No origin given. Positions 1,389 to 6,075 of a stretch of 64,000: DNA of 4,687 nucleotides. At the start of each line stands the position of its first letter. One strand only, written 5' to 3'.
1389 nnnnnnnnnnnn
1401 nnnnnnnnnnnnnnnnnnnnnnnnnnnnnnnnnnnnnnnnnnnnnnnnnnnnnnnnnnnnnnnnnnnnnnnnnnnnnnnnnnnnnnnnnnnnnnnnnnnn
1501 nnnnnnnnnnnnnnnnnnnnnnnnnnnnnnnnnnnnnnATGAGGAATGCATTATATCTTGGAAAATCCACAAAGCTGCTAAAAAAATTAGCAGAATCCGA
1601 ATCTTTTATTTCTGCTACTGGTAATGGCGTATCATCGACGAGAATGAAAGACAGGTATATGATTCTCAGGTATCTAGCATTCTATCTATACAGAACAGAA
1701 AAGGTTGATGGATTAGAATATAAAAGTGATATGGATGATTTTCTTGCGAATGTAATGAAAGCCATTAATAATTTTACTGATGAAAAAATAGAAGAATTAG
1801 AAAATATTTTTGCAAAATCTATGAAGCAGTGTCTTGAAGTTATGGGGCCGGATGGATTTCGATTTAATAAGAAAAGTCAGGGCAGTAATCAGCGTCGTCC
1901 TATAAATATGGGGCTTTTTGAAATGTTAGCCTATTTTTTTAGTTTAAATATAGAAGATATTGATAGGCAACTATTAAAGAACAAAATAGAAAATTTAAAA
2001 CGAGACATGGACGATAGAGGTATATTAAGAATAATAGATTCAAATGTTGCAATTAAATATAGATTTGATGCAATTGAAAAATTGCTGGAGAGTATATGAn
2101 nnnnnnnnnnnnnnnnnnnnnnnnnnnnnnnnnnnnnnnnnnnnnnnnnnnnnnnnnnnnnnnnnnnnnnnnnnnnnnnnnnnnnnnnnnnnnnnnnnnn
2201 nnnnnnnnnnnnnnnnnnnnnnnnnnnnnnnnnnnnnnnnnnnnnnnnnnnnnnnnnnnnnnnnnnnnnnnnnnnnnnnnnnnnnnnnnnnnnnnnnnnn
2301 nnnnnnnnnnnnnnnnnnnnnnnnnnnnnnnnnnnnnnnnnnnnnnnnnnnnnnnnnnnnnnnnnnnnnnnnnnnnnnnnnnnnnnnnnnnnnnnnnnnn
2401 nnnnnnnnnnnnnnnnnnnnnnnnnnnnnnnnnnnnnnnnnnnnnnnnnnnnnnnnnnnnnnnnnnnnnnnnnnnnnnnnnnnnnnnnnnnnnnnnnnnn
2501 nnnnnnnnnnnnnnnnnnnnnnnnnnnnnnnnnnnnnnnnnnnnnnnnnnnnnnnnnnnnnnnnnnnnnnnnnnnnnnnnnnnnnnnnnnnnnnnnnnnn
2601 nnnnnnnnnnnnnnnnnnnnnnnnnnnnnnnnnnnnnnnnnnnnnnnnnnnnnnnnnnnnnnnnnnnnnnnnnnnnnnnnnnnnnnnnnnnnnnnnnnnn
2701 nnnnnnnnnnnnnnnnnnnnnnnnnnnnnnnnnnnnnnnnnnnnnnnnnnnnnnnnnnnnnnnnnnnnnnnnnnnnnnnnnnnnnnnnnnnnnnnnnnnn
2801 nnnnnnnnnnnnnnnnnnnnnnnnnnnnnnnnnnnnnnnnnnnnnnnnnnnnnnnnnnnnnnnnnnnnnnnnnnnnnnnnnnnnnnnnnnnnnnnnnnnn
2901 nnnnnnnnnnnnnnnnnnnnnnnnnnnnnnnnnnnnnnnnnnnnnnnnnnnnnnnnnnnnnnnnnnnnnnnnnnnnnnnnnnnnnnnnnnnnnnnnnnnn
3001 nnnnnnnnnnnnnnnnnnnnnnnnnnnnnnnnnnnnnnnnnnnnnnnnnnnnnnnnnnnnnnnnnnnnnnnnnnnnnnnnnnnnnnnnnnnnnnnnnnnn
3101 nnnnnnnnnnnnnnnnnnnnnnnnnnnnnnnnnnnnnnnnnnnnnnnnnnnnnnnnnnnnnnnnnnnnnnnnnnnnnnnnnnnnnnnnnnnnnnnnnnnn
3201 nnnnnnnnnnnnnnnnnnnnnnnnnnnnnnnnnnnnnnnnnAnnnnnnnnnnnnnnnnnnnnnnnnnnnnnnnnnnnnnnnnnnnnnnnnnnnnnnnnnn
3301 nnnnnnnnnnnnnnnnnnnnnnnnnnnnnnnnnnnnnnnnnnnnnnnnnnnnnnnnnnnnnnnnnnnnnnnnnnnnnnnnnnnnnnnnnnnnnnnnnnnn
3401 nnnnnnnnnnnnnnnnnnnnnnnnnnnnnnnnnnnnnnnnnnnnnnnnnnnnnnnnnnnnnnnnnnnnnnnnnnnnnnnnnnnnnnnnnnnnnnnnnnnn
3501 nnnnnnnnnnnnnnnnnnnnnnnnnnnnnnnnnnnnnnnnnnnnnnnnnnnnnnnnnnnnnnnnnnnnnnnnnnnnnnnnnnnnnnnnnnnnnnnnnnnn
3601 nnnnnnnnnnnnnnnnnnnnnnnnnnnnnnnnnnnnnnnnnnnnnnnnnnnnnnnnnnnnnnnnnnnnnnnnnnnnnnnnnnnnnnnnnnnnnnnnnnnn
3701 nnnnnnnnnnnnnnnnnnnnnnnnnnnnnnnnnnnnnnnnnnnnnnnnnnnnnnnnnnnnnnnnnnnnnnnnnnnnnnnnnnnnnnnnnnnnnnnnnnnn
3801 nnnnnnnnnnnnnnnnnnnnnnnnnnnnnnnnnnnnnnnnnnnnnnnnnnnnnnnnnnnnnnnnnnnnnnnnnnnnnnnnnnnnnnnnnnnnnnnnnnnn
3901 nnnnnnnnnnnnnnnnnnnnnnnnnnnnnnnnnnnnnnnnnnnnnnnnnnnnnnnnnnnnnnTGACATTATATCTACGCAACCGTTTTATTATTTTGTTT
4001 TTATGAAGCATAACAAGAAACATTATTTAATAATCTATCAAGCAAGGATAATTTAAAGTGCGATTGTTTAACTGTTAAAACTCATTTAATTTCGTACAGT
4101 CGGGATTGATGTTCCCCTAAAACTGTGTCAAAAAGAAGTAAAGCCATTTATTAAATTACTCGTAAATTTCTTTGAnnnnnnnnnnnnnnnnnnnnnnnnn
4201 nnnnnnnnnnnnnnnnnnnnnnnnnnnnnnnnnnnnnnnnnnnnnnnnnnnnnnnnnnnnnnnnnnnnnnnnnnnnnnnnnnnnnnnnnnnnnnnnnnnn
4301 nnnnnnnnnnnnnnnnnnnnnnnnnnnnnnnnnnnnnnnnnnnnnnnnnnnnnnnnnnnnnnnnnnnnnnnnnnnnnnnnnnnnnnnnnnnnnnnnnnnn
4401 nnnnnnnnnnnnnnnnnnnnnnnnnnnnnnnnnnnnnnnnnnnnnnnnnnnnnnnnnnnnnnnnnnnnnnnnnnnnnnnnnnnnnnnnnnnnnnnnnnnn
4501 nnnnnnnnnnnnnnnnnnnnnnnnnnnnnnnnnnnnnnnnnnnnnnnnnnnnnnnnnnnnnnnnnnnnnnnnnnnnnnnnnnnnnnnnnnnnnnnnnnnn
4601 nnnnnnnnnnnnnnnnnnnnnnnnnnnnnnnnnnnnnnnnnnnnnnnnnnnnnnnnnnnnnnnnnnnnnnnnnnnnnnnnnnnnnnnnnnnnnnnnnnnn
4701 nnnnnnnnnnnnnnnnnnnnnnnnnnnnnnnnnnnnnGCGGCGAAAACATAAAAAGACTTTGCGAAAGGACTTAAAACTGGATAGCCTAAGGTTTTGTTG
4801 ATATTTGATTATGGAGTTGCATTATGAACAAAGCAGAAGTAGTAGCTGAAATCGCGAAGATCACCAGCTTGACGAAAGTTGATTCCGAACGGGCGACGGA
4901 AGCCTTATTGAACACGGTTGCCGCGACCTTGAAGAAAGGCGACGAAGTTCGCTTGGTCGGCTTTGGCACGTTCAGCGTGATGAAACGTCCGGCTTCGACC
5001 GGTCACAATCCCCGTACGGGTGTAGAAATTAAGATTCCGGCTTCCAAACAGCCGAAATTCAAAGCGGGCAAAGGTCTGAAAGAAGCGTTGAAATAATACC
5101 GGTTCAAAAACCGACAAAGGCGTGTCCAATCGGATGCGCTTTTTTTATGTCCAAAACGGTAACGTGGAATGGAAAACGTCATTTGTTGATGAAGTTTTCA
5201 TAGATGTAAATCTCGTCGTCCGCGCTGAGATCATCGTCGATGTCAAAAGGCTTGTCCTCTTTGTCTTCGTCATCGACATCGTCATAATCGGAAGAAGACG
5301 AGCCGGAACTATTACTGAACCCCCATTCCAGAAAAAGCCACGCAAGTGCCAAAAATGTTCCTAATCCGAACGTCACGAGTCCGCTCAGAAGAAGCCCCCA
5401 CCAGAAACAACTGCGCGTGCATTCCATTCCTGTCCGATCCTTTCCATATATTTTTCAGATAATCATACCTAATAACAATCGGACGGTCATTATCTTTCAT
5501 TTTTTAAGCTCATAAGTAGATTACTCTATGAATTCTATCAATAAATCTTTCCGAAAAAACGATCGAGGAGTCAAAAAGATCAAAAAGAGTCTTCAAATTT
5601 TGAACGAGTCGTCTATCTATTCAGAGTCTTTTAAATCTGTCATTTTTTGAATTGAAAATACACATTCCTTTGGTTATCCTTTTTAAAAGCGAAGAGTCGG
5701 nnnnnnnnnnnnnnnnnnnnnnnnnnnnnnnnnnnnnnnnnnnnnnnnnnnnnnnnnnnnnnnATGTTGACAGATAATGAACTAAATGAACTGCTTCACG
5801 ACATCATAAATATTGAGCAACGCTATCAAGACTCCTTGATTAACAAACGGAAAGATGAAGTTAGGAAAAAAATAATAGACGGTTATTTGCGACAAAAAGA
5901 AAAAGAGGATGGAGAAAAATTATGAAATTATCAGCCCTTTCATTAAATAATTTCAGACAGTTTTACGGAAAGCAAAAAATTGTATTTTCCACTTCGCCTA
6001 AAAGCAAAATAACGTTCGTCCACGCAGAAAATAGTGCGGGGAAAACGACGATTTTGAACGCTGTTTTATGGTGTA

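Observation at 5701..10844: Translationally coupled four-gene module (small ORF, SMC-like ATPase, small ORF, PLD-nuclease/SF2-helicase) directly upstream of and co-oriented with dndBCDEA: candidate phosphorothioate-dependent restriction partner unlike DndFGH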

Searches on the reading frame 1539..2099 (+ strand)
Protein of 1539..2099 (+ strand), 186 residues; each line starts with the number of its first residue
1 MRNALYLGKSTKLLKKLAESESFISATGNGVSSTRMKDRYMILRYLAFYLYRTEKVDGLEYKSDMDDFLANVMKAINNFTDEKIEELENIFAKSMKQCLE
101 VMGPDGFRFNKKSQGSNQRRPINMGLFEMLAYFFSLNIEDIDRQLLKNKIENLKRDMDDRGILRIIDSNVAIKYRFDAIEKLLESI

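Call 20: search_protein_families(library=padloc, proteins=[window:1539-2099:+], max_evalue=0.001)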
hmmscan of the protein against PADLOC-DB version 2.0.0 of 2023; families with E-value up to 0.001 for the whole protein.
window:1539-2099:+ (186 aa): 2 families
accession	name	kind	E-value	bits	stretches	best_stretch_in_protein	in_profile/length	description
PDLC03877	NsnA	-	1.4e-44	151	1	1-186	195-382/385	-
PDLC04027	PD-T4-2_A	-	4e-09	34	1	1-102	190-286/363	-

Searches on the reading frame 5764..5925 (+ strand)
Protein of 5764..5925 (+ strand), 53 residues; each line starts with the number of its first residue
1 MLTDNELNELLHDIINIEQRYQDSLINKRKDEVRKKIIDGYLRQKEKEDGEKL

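Call 54: search_protein_families(library=padloc, proteins=[window:5764-5925:+], max_evalue=0.01)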
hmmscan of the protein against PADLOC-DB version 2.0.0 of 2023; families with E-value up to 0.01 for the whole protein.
window:5764-5925:+ (53 aa): 0 families

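Call 80: search_protein_representatives(protein=window:5764-5925:+)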
Query: 53 residues. Proteins with E-value up to 0.001 (for the whole library): 4; up to 1e-10: 2; up to 1e-30: 0. The best 4 are listed.
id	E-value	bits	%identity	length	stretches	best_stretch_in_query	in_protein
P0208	8.9e-23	94.0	92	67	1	1-53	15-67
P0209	1.5e-16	74.8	98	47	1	1-40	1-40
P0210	4.3e-10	54.7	70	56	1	4-46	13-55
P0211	1.7e-04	37.4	47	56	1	1-43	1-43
